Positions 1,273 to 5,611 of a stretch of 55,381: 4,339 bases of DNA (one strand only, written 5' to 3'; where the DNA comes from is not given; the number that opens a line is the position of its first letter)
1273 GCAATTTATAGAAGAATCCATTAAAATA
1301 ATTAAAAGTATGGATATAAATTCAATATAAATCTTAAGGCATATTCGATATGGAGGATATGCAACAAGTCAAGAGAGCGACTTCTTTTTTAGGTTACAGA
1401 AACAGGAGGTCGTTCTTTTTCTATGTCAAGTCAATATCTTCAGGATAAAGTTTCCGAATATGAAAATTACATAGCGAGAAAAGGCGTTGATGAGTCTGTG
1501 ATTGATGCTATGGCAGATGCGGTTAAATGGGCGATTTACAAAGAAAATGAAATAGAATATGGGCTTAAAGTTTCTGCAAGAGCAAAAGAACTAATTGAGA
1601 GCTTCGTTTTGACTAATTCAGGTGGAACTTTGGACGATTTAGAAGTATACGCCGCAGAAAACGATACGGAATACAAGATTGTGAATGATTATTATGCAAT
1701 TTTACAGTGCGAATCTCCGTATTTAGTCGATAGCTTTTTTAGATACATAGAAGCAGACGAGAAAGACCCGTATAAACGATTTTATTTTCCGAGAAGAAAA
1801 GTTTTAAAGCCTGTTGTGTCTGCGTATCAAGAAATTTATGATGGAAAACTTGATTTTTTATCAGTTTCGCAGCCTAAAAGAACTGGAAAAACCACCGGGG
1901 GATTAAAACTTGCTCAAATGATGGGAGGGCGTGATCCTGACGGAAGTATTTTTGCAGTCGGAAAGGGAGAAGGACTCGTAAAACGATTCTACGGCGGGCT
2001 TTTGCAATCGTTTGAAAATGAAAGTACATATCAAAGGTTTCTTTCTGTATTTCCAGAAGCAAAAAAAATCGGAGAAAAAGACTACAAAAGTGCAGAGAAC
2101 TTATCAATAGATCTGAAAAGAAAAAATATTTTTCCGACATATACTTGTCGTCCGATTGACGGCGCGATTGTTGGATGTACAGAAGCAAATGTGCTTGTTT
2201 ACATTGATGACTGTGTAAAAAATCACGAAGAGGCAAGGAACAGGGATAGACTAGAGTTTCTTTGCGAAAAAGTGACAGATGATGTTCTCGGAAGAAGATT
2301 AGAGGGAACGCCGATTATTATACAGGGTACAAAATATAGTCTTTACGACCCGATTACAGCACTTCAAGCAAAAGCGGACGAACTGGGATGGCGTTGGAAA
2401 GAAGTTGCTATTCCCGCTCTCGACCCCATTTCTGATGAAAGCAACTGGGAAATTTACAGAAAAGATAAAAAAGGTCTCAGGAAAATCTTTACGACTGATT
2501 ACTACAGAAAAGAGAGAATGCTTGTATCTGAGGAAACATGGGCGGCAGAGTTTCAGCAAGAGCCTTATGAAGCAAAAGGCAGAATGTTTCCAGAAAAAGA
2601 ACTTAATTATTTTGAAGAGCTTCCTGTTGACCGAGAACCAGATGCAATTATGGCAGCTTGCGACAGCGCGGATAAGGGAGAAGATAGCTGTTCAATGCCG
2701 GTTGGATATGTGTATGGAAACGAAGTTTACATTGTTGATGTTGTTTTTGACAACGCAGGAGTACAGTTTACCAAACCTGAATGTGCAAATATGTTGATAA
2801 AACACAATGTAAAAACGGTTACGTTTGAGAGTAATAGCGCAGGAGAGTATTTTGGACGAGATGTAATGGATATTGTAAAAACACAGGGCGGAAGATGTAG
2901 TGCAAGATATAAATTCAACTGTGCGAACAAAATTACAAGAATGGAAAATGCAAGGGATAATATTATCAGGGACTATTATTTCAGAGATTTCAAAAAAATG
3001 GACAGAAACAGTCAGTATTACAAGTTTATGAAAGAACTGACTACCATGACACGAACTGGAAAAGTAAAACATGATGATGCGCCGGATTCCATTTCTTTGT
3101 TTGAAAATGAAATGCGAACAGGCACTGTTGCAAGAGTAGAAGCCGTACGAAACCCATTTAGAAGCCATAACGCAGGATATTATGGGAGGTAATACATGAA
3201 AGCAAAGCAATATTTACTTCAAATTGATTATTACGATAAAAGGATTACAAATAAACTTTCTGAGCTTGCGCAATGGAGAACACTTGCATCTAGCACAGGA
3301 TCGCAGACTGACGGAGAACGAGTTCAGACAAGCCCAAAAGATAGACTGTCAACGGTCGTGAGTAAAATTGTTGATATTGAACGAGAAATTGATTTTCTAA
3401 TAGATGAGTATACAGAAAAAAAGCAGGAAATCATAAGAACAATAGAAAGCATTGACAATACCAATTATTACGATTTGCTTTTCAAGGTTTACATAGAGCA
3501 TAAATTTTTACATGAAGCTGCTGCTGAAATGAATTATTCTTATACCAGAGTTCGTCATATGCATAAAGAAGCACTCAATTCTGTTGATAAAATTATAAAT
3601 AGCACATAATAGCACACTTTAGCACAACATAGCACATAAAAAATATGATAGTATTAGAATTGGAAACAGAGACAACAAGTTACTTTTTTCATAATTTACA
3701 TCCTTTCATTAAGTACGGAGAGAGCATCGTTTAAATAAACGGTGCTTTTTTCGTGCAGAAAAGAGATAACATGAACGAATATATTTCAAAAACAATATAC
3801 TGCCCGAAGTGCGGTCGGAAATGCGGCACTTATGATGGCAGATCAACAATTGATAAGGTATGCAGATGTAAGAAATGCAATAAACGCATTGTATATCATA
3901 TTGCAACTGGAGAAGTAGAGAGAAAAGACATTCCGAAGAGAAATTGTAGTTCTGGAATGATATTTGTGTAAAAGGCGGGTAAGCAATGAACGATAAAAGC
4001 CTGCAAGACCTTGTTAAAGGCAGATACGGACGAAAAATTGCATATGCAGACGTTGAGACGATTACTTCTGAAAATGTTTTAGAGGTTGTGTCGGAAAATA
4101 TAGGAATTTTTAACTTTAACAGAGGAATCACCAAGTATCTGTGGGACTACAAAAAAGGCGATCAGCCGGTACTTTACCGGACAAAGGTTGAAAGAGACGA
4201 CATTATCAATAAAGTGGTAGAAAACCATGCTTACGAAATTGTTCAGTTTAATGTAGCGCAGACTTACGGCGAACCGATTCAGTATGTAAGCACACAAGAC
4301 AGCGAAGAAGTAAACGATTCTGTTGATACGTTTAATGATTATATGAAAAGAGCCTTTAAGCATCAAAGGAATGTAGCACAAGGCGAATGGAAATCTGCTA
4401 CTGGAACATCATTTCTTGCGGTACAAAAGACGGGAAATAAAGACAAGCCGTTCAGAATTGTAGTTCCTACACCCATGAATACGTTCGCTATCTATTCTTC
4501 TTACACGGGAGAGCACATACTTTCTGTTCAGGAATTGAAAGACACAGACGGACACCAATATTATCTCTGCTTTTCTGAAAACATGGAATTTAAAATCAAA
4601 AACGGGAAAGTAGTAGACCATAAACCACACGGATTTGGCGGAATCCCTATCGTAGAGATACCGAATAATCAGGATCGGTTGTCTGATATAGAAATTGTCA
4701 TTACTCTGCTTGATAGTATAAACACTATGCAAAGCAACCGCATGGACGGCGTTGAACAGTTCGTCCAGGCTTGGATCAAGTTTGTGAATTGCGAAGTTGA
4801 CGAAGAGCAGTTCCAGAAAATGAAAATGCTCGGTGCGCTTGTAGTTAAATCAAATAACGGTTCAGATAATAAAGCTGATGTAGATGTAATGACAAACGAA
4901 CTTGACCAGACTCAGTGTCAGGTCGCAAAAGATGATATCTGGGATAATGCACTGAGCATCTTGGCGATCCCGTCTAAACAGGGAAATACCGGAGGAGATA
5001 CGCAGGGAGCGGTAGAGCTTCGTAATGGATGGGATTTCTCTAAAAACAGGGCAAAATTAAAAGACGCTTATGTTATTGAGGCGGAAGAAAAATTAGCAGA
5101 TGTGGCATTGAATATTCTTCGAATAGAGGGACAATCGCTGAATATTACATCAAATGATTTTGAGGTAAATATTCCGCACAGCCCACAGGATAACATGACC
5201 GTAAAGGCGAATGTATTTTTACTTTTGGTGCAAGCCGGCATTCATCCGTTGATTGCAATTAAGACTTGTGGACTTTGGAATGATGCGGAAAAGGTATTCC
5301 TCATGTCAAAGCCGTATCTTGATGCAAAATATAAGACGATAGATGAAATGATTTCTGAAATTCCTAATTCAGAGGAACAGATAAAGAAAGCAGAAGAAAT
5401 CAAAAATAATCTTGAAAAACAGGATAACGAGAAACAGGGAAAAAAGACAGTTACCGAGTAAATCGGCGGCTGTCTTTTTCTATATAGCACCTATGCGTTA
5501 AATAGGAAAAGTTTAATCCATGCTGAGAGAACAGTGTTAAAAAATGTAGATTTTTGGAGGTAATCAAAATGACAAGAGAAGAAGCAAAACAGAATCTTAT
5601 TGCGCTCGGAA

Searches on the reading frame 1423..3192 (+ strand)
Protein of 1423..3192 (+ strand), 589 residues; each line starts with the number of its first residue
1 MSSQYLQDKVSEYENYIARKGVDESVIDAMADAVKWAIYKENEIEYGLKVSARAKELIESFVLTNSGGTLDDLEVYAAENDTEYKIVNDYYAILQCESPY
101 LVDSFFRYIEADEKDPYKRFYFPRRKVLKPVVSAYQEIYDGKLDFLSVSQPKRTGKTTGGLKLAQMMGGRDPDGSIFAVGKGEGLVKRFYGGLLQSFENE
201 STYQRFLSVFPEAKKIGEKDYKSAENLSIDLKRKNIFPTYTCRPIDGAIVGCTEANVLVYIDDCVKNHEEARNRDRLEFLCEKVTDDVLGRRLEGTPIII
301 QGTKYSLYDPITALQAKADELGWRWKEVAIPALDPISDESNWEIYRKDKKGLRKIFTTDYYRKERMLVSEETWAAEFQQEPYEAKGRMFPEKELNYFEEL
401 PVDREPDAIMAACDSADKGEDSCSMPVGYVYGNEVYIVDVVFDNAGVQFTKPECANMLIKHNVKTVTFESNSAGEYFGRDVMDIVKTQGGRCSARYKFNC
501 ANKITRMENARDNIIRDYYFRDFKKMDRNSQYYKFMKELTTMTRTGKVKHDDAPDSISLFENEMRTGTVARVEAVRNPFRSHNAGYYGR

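Call 17: search_protein_families(library=phrogs, proteins=[window:1423-3192:+], max_evalue=0.001)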
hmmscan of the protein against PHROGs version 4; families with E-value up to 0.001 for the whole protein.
window:1423-3192:+ (589 aa): 4 families
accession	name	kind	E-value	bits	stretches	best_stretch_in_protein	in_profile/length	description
phrog_38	-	head and packaging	7.9e-42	144.8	1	125-574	291-713/760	terminase large subunit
phrog_30251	-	head and packaging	4.3e-29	102.3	1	119-553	31-449/799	terminase large subunit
phrog_5573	-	head and packaging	7.7e-12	46.2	1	353-569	29-239/250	terminase large subunit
phrog_4758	-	head and packaging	7.8e-09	36.2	1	105-334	23-237/243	terminase large subunit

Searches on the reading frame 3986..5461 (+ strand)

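Call 17: search_protein_families(library=phrogs, proteins=[window:3986-5461:+], max_evalue=0.001)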
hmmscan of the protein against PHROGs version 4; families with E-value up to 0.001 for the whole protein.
window:3986-5461:+ (491 aa): 3 families
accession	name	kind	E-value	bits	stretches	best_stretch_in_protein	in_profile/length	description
phrog_64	-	head and packaging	3.5e-49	168.7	1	24-484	67-538/547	portal protein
phrog_104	-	head and packaging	1.5e-08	34.8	1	139-253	145-273/550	portal protein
phrog_8065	-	unknown function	6.5e-05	24.1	1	33-122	43-133/165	-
